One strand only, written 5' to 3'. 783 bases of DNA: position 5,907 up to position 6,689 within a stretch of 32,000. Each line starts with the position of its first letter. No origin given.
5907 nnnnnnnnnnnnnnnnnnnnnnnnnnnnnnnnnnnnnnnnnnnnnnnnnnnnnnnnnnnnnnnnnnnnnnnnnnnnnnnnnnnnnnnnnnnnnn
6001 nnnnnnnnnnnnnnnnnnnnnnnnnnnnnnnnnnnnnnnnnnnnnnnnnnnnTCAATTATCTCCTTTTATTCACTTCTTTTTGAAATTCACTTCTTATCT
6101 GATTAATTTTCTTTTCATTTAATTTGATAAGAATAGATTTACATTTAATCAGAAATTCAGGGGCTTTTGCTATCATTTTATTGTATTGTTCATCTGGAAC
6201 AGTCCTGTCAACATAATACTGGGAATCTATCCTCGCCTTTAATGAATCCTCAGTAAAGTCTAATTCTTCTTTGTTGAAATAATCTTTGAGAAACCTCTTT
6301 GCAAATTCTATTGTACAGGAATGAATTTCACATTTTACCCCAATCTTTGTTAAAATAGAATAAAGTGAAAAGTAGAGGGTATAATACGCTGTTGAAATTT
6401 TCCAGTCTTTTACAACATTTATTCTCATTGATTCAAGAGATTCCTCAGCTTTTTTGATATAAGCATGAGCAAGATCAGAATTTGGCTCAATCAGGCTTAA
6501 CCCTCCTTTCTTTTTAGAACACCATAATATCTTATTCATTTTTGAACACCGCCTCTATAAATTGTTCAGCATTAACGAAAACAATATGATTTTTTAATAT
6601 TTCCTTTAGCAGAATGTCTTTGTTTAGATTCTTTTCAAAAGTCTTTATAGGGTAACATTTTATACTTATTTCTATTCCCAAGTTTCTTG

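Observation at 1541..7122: Tightly coupled operon wHTH-MNT / HEPN-like / 1503-aa DUF4011-SF1B helicase-nuclease: candidate undescribed defence module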

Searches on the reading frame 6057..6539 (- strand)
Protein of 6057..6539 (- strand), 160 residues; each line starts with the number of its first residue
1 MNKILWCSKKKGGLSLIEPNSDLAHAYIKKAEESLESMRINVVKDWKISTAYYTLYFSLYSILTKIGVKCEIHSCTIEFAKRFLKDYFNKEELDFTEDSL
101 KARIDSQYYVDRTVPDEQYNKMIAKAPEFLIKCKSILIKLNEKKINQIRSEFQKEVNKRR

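Call 7: search_protein_families(library=pfam, proteins=[window:6057-6539:-], max_evalue=0.01)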
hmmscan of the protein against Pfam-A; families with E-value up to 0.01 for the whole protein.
window:6057-6539:- (160 aa): 1 family
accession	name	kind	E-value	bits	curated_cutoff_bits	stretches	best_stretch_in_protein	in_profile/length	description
PF05168.19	HEPN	-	9.6e-05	23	22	1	26-134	3-115/117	HEPN domain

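Call 8: search_protein_families(library=padloc, proteins=[window:6057-6539:-], max_evalue=0.01)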
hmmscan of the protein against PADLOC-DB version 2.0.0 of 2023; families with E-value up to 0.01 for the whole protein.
window:6057-6539:- (160 aa): 0 families

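Call 9: search_protein_families(library=ncbifam, proteins=[window:6057-6539:-], max_evalue=0.01)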
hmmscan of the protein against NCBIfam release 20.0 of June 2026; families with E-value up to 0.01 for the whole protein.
window:6057-6539:- (160 aa): 0 families

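Call 14: search_protein_families(library=padloc, proteins=[window:6057-6539:-], max_evalue=10)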
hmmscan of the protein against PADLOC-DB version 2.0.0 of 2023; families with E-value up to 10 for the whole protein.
window:6057-6539:- (160 aa): 0 families

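Call 77: search_solved_structures(query=window:6057-6539:-, max_evalue=10, show_alignments=3)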
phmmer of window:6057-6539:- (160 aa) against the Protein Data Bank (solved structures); distinct sequences matched with E-value up to 10: 4.
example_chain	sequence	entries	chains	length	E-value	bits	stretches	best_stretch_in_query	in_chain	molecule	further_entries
9xbd_A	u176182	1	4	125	0.21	14.9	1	40-130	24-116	HEPN domain-containing protein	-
9xbc_A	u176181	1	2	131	0.62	13.4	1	40-129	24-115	HEPN domain-containing protein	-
6fes_A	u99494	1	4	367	0.67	13.3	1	108-145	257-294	D12_BRIC2, a synthetic protein,D12_BRIC2, a synthetic protein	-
6z1p_AU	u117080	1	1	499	4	10.8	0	56-109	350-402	mL106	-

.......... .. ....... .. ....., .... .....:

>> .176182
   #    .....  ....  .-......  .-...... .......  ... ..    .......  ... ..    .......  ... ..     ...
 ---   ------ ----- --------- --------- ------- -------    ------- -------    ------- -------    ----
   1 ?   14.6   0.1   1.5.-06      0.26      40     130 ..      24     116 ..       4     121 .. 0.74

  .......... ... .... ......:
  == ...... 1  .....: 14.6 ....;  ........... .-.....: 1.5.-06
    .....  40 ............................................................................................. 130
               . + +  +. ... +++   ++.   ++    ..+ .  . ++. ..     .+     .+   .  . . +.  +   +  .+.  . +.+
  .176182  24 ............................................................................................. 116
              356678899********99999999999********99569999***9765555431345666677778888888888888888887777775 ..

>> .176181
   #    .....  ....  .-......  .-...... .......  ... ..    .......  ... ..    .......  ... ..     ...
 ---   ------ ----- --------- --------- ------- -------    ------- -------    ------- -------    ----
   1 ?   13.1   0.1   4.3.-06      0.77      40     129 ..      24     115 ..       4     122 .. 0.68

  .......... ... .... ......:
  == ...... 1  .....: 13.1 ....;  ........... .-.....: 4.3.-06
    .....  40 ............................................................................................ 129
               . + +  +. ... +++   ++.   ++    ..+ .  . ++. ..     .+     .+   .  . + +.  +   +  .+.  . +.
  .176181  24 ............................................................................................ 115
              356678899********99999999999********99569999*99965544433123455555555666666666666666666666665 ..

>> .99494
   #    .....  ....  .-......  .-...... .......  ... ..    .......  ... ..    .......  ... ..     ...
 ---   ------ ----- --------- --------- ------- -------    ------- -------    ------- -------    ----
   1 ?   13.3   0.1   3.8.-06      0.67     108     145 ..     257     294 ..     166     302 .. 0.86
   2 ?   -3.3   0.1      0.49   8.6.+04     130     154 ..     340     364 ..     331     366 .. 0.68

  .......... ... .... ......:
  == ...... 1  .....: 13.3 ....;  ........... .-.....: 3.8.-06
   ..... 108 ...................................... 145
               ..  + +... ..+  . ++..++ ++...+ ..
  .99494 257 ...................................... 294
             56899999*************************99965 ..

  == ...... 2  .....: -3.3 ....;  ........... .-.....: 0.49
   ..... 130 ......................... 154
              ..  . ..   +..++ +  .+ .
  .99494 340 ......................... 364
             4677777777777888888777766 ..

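Call 79: find_homologous_proteins(query=window:6057-6539:-, max_evalue=0.001)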
Query window:6057-6539:- (160 aa): 1016 proteins with E <= 0.001 among 1033 candidates; the best 120 are listed.
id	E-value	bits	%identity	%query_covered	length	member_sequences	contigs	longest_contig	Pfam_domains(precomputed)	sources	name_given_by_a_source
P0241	3.0e-99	347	100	100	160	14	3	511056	-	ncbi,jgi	-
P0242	8.2e-94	330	94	100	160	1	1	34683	-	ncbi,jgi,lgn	-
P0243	7.0e-92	323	92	100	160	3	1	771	-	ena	-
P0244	3.6e-89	314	87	99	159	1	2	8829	-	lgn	-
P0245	1.1e-86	306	84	99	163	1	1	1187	-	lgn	-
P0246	1.5e-86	306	87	100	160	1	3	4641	PF05168.20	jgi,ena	-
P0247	1.6e-86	306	84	99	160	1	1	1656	PF05168.20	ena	-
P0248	2.4e-86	305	85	100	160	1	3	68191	-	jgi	jgi:uncharacterized protein (UPF0332 family)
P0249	2.5e-86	305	85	98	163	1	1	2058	-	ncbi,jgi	-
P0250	2.9e-86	305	85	99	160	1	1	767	-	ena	-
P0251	6.1e-86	304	86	98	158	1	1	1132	-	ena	-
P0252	8.9e-86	303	84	99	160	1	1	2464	PF05168.20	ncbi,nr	ncbi:MAG: HEPN domain-containing protein [Nanoarchaeota archaeon]|nr:HEPN domain-containing protein 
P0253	2.3e-85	302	81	100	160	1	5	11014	PF05168.20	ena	-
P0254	3.1e-85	302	85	98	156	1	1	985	-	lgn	-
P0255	5.3e-85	301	80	100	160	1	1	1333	PF05168.20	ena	-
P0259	9.3e-84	297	82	99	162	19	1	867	PF05168.20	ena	-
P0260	1.0e-83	297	79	100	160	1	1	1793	PF05168.20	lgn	-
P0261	1.0e-83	297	81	99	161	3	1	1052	PF05168.20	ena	-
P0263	1.3e-83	296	81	100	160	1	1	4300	PF05168.20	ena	-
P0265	1.6e-83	296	78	100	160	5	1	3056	PF05168.20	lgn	-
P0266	1.6e-83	296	81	100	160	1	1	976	PF05168.20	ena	-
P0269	2.8e-83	295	79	100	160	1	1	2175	PF05168.20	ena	-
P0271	4.0e-83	295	80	100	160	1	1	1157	PF05168.20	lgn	-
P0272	4.1e-83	295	80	99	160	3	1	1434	PF05168.20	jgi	-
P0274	4.7e-83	295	78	100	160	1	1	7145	PF05168.20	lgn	-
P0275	5.0e-83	295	80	100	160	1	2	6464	PF05168.20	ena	-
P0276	5.3e-83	294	79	100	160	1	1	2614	PF05168.20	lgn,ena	-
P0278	8.1e-83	294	79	100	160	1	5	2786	PF05168.20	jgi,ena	-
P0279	9.4e-83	294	79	100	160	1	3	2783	PF05168.20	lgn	-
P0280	9.9e-83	294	78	100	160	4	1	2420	PF05168.20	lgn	-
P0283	1.3e-82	293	79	100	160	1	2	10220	PF05168.20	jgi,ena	-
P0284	2.0e-82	293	85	96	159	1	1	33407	PF05168.20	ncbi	ncbi:MAG: HEPN domain-containing protein [archaeon]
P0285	2.6e-82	292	79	100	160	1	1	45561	PF05168.20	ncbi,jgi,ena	ncbi:MAG: HEPN domain-containing protein [Candidatus Woesearchaeota archaeon]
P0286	2.7e-82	292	81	100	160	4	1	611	PF05168.20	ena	-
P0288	2.9e-82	292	84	98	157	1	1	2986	PF05168.20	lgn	-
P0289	3.4e-82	292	80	100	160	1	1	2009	PF05168.20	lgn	-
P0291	3.7e-82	292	81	100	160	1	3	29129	PF05168.20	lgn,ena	-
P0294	4.1e-82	292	86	96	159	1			PF05168.20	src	-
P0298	5.8e-82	291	81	100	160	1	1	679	PF05168.20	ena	-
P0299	5.9e-82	291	83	98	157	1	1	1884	PF05168.20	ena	-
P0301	6.3e-82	291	78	100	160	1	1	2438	PF05168.20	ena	-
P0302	6.3e-82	291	84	96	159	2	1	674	PF05168.20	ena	-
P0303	6.9e-82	291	84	96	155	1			PF05168.20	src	-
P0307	8.3e-82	291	79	99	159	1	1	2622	PF05168.20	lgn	-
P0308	8.4e-82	291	78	100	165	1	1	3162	PF05168.20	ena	-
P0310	9.8e-82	290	82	98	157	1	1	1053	PF05168.20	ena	-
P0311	1.0e-81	290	83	98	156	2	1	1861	PF05168.20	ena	-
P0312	1.1e-81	290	79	100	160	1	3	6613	PF05168.20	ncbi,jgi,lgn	jgi:uncharacterized protein (UPF0332 family)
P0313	1.1e-81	290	78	100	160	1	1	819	PF05168.20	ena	-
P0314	1.2e-81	290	81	100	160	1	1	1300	PF05168.20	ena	-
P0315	1.2e-81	290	78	100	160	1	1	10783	PF05168.20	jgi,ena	-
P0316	1.3e-81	290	78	100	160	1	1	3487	PF05168.20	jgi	-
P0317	1.4e-81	290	81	98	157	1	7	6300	PF05168.20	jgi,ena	-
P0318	1.5e-81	290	78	100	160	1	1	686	PF05168.20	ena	-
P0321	1.6e-81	290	79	100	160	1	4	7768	PF05168.20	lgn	-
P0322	1.9e-81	289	81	99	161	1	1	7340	PF05168.20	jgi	-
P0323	2.0e-81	289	84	98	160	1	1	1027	PF05168.20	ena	-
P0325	2.3e-81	289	79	100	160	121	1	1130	PF05168.20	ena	-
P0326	2.3e-81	289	83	98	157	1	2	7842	PF05168.20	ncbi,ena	-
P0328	2.4e-81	289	78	100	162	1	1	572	PF05168.20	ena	-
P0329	2.4e-81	289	84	98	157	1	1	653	PF05168.20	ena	-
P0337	3.2e-81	289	83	98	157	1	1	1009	PF05168.20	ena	-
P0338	3.3e-81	289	80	100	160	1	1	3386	PF05168.20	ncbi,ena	ncbi:MAG: HEPN domain-containing protein [Nanoarchaeota archaeon]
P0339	3.5e-81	289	78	100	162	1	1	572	PF05168.20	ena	-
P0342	3.7e-81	288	81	98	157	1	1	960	PF05168.20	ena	-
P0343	3.8e-81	288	81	98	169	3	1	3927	PF05168.20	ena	-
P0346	4.1e-81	288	82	96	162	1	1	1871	PF05168.20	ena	-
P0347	4.1e-81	288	82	98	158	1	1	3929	PF05168.20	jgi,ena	-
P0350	4.3e-81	288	78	100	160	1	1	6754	PF05168.20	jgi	-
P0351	4.8e-81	288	77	100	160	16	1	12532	PF05168.20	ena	-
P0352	5.3e-81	288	80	100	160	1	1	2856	PF05168.20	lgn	-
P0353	5.8e-81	288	82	98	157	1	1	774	PF05168.20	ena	-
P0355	7.8e-81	287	78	100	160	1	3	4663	PF05168.20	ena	-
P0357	8.3e-81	287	79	96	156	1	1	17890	PF05168.20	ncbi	ncbi:MAG: HEPN domain-containing protein [Candidatus Woesearchaeota archaeon]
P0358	8.6e-81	287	78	100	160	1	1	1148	PF05168.20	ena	-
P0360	1.0e-80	287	81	98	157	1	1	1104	PF05168.20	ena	-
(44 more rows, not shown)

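Call 80: find_encoding_contigs(protein=P0242, flank=6000, max_places=3)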
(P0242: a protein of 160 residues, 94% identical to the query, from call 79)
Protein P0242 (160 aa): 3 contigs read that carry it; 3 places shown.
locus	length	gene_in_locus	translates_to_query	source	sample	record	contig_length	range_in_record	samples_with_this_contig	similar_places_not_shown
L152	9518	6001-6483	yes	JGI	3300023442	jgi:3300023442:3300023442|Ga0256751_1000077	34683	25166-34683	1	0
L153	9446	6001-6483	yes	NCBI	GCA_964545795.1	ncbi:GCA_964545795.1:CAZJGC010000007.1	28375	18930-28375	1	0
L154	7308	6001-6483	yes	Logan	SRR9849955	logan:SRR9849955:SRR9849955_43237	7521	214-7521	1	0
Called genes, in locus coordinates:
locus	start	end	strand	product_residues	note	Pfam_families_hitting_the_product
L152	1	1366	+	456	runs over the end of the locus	-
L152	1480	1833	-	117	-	-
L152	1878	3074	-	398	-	PF07690:MFS_1, PF12832:MFS_1_like (weak), PF07690:MFS_1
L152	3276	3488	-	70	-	-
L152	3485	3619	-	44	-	-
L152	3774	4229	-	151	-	PF22600:MTPAP-like_central (weak), PF01909:NTP_transf_2, PF18765:Polbeta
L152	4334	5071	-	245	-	PF01261:AP_endonuc_2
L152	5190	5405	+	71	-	-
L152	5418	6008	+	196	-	PF01909:NTP_transf_2 (weak), PF18765:Polbeta (weak)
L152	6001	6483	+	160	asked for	-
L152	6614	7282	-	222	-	PF02411:MerT, PF00403:HMA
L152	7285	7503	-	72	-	-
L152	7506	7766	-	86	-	PF00462:Glutaredoxin, PF05768:Glrx-like, PF13417:GST_N_3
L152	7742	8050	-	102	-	PF12840:HTH_20 (weak), PF01022:HTH_5, PF12802:MarR_2 (weak), PF09339:HTH_IclR (weak), PF01978:TrmB (weak)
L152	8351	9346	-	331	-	PF01878:EVE (weak)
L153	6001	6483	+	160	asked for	-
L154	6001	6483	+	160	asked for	-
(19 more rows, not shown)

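Call 90: predict_structure(alignment_id=A6)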
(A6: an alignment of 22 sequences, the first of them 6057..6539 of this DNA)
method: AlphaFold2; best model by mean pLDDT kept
length: 160 residues; sequences in the alignment: 22
mean_pLDDT: 84.9   pTM: 0.82
mean pLDDT of the five models: 84.9, 83.5, 77.9, 75.5, 63.6
residues with pLDDT >= 90: 84; 70-90: 55; 50-70: 6; < 50: 15
segments of 3 or more residues with pLDDT < 50: 98-112
pLDDT, mean of each block of 10 residues (from residue 1): 87 90 95 94 81 92 95 87 92 67 41 70 92 96 95 84
secondary structure, 60 per line:
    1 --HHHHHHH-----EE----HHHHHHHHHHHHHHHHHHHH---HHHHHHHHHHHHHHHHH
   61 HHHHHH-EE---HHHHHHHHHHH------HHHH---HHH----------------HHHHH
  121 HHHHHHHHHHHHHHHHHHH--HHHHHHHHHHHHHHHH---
elements in order: H3-9 H21-40 H44-66 H73-83 H90-93 H116-139 H142-157

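Call 94: fold_search(model_id=the predicted structure, library=pdb)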
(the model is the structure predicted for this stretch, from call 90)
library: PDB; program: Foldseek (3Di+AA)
matches with E <= 10: 344; with E <= 0.001: 0
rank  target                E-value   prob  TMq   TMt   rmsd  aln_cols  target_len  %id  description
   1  2hsb                  6.4e-03  1.00  0.62  0.77   2.9       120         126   20  Crystal structure of a hepn domain containing protein (af_0298) from archaeoglobus fulgidus at 1.95 A resolution (released 2006-08-15)
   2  3o10_D                7.7e-02  1.00  0.55  0.63   4.3       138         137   15  Crystal structure of the HEPN domain from human sacsin (released 2011-03-30)
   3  3o10_C                9.9e-02  1.00  0.52  0.59   4.8       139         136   12  Crystal structure of the HEPN domain from human sacsin (released 2011-03-30)
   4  3o10_A                1.0e-01  1.00  0.53  0.60   4.9       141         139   11  Crystal structure of the HEPN domain from human sacsin (released 2011-03-30)
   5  8xdj_A                2.3e-01  0.85  0.39  0.45   5.5       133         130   12  Crystal structure of AMPylated HEPN toxin (released 2024-12-18)
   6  2l81_MODEL_1_A        3.3e-01  0.66  0.38  0.35   7.3       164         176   11  Solution NMR Structure of the serine-rich domain of hEF1 (Enhancer of filamentation 1) from Homo sapiens, Nort (released 2011-02-09)
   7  8xdj_C                4.1e-01  0.75  0.40  0.46   5.4       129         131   12  Crystal structure of AMPylated HEPN toxin (released 2024-12-18)
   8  8xeh_B                5.0e-01  0.75  0.41  0.48   5.3       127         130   12  Crystal structure of HEPN-MNT complex (released 2024-12-18)
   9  4nqf_A                5.8e-01  0.89  0.47  0.51   5.4       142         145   12  Crystal structure of HEPN domain protein (released 2014-03-26)
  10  8xeh_D                6.5e-01  0.60  0.38  0.45   5.4       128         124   12  Crystal structure of HEPN-MNT complex (released 2024-12-18)
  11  4nqf_B                7.2e-01  0.85  0.47  0.49   5.5       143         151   12  Crystal structure of HEPN domain protein (released 2014-03-26)
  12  4r32_A                7.2e-01  0.47  0.36  0.42   9.1       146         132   10  Crystal Structure Analysis of Pyk2 and Paxillin LD motifs (released 2014-09-17)
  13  1wol                  7.5e-01  0.23  0.24  0.31  11.7       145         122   14  Crystal Structure of ST0689, an archaeal HEPN homologue (released 2005-11-22)
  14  4nqi_D                7.5e-01  0.12  0.23  0.16  34.9       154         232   12  Structure of the N-terminal I-BAR domain (1-259) of D.Discoideum IBARa (released 2014-02-05)
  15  4oyd_B                7.9e-01  0.23  0.26  0.35  19.4       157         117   15  Crystal structure of a computationally designed inhibitor of an Epstein-Barr viral Bcl-2 protein (released 2014-07-09)
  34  6m6u_D                1.6e+00  0.63  0.48  0.56   4.4       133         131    9  Crystal structure the toxin-antitoxin MntA-HpeT mutant-D39ED41E (released 2020-09-30)
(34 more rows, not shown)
